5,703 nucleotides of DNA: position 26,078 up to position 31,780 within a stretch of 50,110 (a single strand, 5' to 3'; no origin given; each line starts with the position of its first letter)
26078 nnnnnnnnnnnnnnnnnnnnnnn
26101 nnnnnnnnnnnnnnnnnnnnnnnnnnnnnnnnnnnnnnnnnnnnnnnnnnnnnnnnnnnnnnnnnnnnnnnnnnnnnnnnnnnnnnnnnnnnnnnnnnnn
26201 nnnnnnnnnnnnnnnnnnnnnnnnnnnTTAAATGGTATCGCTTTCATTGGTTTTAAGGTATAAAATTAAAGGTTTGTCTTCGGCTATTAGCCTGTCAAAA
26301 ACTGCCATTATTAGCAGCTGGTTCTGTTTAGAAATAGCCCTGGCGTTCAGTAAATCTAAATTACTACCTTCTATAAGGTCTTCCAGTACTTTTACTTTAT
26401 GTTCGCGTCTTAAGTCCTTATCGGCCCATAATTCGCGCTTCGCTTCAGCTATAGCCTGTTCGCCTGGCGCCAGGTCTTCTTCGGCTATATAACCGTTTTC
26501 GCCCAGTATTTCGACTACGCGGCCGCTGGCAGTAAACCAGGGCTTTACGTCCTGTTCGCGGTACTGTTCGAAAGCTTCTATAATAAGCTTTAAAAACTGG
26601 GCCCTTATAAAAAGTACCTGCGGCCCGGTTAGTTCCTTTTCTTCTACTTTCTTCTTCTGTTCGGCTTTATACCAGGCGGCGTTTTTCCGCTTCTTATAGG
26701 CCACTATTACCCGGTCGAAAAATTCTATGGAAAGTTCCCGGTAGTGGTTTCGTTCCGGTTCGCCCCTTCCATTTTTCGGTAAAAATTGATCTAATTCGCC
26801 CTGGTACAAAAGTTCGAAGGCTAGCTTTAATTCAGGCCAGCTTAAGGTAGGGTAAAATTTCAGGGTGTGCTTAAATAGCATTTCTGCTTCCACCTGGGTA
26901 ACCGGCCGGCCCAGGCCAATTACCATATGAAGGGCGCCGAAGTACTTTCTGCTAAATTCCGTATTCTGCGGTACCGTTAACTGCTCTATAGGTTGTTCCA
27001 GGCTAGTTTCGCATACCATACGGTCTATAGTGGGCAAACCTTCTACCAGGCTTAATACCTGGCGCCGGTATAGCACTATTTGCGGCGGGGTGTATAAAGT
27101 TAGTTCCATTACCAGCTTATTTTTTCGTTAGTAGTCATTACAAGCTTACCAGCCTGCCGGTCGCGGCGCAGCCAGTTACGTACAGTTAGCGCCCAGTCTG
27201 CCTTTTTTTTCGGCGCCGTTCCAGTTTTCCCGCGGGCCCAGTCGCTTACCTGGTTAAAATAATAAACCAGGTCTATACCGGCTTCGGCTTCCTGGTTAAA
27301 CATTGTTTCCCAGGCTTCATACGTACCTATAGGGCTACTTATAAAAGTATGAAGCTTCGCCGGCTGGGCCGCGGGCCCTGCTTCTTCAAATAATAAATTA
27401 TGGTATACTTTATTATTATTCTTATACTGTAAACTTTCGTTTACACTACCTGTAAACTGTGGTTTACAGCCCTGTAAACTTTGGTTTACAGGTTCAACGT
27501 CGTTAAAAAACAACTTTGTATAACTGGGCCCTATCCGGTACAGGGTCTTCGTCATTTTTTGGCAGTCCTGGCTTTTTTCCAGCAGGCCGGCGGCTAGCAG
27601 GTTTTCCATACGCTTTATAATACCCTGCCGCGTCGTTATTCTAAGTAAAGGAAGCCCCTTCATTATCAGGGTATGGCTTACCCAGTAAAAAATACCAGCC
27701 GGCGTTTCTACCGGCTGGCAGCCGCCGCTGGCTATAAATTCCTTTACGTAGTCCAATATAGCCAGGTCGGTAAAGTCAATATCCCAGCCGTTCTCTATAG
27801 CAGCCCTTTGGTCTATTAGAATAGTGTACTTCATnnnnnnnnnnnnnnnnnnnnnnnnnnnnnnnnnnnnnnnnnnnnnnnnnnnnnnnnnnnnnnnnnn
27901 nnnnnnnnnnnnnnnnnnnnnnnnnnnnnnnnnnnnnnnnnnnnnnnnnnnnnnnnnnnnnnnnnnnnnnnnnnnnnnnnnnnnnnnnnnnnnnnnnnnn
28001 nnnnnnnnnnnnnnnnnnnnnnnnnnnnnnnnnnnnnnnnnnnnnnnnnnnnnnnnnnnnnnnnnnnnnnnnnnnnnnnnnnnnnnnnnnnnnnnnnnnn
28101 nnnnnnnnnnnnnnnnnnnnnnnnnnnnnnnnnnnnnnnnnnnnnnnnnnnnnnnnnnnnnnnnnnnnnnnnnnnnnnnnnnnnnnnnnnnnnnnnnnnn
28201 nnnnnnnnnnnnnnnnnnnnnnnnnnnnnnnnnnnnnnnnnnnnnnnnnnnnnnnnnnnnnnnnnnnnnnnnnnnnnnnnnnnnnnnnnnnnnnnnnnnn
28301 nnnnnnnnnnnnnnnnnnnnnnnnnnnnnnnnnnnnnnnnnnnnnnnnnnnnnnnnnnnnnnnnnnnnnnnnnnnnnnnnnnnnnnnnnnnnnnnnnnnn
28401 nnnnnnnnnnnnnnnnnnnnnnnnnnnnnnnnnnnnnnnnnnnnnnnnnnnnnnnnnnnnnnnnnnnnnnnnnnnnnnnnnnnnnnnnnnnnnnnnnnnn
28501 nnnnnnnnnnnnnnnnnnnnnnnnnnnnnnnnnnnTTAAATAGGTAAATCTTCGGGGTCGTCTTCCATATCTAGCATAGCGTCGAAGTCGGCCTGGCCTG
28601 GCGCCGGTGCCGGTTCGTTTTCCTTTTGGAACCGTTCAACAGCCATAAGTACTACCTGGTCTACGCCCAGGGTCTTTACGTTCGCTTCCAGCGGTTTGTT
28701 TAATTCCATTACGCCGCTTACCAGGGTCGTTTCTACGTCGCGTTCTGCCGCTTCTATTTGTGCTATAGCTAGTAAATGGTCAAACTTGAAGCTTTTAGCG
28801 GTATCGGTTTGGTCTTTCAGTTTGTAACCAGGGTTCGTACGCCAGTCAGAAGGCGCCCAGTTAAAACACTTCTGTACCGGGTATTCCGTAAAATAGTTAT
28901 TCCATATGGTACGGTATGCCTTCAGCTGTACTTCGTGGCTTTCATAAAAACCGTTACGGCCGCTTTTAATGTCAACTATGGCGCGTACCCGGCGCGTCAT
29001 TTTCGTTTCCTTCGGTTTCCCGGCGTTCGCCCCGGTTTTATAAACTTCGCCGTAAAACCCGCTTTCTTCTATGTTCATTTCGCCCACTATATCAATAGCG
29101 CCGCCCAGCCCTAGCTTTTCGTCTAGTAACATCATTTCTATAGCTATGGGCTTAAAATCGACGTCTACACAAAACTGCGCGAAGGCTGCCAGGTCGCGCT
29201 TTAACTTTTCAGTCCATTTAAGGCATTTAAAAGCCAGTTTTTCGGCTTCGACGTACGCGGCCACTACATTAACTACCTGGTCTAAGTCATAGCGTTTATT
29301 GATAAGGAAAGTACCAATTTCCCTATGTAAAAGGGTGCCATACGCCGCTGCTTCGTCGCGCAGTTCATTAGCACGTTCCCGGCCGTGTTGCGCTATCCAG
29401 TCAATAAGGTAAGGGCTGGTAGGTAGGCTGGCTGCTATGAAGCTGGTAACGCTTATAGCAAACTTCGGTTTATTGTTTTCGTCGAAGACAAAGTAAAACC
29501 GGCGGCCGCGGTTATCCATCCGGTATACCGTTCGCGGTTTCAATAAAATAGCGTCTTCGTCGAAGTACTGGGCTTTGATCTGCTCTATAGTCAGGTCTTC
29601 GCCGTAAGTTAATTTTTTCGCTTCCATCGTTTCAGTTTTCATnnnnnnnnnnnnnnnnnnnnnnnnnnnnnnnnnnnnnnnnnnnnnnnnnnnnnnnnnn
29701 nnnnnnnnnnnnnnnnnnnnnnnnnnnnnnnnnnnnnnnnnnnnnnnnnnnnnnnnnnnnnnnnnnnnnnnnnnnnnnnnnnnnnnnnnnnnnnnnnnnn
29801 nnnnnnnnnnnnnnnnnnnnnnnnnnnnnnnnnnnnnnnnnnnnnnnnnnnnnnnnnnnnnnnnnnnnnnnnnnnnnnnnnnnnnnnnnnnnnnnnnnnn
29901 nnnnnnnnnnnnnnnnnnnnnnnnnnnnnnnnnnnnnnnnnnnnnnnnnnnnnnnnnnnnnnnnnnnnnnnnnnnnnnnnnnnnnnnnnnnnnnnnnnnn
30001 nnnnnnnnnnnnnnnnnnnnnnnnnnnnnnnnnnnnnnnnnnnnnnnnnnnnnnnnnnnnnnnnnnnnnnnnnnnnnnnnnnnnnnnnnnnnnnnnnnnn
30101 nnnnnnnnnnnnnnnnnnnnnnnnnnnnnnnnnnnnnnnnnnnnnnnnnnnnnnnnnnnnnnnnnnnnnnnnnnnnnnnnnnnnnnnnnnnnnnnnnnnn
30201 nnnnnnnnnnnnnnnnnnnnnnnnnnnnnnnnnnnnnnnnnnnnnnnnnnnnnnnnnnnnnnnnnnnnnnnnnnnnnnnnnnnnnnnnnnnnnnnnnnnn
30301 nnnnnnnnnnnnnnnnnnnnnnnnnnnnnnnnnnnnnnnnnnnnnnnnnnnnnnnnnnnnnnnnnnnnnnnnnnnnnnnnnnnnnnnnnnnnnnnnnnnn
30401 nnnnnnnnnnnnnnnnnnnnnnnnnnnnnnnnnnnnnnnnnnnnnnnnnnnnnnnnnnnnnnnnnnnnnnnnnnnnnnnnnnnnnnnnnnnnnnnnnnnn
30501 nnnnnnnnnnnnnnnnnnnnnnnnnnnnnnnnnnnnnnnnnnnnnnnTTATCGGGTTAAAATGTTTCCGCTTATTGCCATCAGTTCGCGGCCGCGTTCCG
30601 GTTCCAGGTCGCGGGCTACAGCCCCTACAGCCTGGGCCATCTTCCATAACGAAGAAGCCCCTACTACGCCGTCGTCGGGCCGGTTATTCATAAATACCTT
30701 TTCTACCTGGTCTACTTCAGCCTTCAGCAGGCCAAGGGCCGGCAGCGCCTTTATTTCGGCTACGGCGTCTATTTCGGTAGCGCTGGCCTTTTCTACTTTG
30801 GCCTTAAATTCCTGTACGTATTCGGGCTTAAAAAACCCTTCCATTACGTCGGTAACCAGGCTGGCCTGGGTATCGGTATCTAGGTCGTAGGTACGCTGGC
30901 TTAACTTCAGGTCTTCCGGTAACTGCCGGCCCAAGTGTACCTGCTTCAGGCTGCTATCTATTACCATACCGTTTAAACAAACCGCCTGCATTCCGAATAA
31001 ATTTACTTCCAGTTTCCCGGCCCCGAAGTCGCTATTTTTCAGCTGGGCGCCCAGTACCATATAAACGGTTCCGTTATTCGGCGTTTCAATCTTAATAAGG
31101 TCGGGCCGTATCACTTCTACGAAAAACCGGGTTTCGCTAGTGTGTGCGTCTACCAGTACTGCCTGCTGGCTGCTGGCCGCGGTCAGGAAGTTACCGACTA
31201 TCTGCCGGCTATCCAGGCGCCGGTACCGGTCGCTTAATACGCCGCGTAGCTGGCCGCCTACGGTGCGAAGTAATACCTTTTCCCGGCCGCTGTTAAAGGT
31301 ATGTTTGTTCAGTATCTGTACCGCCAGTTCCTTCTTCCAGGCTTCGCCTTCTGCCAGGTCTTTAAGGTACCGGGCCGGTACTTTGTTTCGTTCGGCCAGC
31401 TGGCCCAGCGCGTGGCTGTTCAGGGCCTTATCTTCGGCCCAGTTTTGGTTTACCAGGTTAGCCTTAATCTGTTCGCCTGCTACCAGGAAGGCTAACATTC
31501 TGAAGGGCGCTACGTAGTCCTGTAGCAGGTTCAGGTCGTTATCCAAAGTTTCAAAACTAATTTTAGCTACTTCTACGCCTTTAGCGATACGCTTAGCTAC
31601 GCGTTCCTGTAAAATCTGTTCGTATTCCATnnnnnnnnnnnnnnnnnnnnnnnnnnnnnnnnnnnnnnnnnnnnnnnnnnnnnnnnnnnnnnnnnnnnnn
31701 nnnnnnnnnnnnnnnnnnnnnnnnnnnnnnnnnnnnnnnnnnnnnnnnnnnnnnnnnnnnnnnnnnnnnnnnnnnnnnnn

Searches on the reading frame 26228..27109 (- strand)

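Call 22: search_protein_families(library=phrogs, proteins=[window:26228-27109:-], max_evalue=0.001)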
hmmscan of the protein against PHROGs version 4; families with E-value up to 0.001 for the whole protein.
window:26228-27109:- (293 aa): 1 family
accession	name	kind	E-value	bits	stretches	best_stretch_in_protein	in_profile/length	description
phrog_34953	-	unknown function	1.5e-14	55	1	85-153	103-171/315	-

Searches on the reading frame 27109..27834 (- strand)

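Call 22: search_protein_families(library=phrogs, proteins=[window:27109-27834:-], max_evalue=0.001)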
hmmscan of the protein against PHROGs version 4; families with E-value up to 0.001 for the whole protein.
window:27109-27834:- (241 aa): 2 families
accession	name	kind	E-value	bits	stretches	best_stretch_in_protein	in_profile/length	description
phrog_6969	-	unknown function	6.3e-06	27.1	1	178-236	150-205/216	-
phrog_11527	-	unknown function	2e-05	25.3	1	1-91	1-86/333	-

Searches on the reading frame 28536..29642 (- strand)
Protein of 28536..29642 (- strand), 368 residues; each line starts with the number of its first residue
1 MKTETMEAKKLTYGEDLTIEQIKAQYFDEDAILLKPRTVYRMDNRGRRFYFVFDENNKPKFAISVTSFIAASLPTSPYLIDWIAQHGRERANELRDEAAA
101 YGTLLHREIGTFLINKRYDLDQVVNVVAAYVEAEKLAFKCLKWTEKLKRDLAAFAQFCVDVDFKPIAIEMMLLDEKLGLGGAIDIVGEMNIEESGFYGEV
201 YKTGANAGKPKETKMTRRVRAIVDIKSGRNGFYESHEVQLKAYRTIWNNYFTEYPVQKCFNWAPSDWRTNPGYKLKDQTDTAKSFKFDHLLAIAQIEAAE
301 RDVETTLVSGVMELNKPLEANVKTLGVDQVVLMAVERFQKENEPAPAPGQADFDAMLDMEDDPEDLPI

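Call 22: search_protein_families(library=phrogs, proteins=[window:28536-29642:-], max_evalue=0.001)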
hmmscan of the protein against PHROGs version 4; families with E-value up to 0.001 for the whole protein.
window:28536-29642:- (368 aa): 1 family
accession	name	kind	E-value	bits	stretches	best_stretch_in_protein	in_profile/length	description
phrog_298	-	DNA, RNA and nucleotide metabolism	4.4e-23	83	1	32-279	40-246/293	exonuclease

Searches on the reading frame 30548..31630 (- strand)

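Call 23: search_protein_families(library=phrogs, proteins=[window:30548-31630:-], max_evalue=0.001)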
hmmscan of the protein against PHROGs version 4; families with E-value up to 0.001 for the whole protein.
window:30548-31630:- (360 aa): 1 family
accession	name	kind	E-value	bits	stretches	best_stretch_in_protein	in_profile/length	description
phrog_1362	-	unknown function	3.6e-57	195.3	1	5-360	17-385/391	-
